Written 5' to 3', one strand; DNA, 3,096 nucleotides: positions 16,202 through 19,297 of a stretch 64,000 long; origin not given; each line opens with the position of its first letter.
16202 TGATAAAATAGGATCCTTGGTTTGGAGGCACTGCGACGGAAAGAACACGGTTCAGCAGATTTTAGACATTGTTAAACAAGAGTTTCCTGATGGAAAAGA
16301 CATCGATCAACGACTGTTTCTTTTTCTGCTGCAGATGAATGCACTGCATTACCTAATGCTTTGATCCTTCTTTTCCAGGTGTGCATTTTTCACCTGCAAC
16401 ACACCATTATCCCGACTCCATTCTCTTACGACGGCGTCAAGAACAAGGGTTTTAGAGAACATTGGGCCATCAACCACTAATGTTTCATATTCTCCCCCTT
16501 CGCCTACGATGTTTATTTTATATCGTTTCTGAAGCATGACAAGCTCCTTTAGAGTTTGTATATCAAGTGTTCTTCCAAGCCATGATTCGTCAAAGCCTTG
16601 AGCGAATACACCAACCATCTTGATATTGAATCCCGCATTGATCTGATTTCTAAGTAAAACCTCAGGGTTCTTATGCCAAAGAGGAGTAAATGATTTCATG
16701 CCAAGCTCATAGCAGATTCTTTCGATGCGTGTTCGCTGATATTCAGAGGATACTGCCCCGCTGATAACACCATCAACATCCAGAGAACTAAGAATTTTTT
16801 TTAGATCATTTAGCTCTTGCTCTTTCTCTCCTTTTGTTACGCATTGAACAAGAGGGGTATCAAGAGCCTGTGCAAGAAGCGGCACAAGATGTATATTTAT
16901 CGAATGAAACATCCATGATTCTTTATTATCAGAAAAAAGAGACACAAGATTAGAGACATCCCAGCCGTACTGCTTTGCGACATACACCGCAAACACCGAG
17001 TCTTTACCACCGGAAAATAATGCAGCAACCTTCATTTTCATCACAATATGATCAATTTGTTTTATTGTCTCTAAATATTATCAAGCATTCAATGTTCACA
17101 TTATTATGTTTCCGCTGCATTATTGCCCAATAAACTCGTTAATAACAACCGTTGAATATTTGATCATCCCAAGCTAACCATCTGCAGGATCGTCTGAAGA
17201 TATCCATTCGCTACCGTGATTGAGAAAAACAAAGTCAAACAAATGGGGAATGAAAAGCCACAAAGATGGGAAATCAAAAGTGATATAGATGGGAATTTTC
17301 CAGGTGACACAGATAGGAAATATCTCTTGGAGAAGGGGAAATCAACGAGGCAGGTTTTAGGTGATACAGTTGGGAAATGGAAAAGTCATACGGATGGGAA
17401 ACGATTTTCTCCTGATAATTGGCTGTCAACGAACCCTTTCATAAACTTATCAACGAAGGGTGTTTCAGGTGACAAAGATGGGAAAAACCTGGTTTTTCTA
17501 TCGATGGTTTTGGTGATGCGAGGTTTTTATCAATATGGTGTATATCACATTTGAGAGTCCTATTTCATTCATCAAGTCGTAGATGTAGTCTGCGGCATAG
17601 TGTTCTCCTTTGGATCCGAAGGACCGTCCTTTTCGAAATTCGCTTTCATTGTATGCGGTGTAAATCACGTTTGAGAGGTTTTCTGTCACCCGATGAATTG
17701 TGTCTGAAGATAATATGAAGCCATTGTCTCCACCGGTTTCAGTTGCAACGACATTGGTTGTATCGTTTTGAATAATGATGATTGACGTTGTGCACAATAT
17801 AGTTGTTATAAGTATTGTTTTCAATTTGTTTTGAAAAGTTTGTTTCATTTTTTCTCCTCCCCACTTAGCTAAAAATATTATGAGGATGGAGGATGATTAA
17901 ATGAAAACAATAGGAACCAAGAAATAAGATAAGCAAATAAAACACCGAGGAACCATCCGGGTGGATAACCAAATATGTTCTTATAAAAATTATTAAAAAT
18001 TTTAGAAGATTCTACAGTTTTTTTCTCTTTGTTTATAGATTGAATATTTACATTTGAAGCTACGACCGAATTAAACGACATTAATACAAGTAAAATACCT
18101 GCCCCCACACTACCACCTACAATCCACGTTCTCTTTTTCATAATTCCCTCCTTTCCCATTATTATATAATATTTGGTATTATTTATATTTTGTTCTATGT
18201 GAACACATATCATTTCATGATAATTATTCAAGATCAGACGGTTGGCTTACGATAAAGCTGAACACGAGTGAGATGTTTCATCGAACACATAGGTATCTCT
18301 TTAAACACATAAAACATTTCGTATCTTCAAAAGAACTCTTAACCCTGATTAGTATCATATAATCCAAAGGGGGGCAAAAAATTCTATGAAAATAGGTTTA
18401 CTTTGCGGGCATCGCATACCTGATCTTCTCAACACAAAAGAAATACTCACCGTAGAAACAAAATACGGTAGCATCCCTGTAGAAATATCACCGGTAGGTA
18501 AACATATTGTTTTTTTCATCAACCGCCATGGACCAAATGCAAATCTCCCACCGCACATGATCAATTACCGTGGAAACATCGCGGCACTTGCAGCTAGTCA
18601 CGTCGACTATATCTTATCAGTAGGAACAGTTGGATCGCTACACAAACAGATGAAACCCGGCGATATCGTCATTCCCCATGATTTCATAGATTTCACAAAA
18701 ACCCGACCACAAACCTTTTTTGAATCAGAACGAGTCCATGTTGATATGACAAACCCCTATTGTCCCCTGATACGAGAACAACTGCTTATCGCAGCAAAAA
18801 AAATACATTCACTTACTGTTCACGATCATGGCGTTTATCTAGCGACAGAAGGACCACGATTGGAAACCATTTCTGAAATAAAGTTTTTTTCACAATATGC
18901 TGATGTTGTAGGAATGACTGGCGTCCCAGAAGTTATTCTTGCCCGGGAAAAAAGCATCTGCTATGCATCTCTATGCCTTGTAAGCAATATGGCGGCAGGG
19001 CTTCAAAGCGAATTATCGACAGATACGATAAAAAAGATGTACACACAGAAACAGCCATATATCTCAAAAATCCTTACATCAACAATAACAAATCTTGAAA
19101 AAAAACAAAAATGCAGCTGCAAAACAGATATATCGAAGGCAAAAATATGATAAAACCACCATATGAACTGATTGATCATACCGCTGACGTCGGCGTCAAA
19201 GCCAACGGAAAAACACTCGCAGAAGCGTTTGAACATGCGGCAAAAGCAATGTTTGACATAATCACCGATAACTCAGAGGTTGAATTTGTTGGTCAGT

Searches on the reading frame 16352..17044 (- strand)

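Call 63: search_protein_families(library=pfam, proteins=[window:16352-17044:-], max_evalue=0.00001)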
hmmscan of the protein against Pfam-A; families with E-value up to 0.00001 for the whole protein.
window:16352-17044:- (231 aa): 1 family
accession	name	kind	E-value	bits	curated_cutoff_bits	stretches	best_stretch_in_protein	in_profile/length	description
PF01902.24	Diphthami_syn_2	-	1.6e-77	260.4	23.2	1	4-222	1-218/219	Diphthamide synthase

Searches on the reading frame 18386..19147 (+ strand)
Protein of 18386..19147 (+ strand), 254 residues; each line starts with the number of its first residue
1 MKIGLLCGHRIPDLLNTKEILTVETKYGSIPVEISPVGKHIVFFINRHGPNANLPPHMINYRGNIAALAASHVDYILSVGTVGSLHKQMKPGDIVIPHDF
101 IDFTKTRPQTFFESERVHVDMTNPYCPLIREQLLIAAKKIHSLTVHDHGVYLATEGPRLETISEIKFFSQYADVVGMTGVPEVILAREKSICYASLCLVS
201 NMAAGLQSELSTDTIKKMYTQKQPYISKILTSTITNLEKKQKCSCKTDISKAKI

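Call 63: search_protein_families(library=pfam, proteins=[window:18386-19147:+], max_evalue=0.00001)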
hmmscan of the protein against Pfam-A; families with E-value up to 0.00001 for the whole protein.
window:18386-19147:+ (254 aa): 1 family
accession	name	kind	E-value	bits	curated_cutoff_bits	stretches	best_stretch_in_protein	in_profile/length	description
PF01048.26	PNP_UDP_1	-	1.3e-39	136.5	25.1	1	9-234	10-232/233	Phosphorylase superfamily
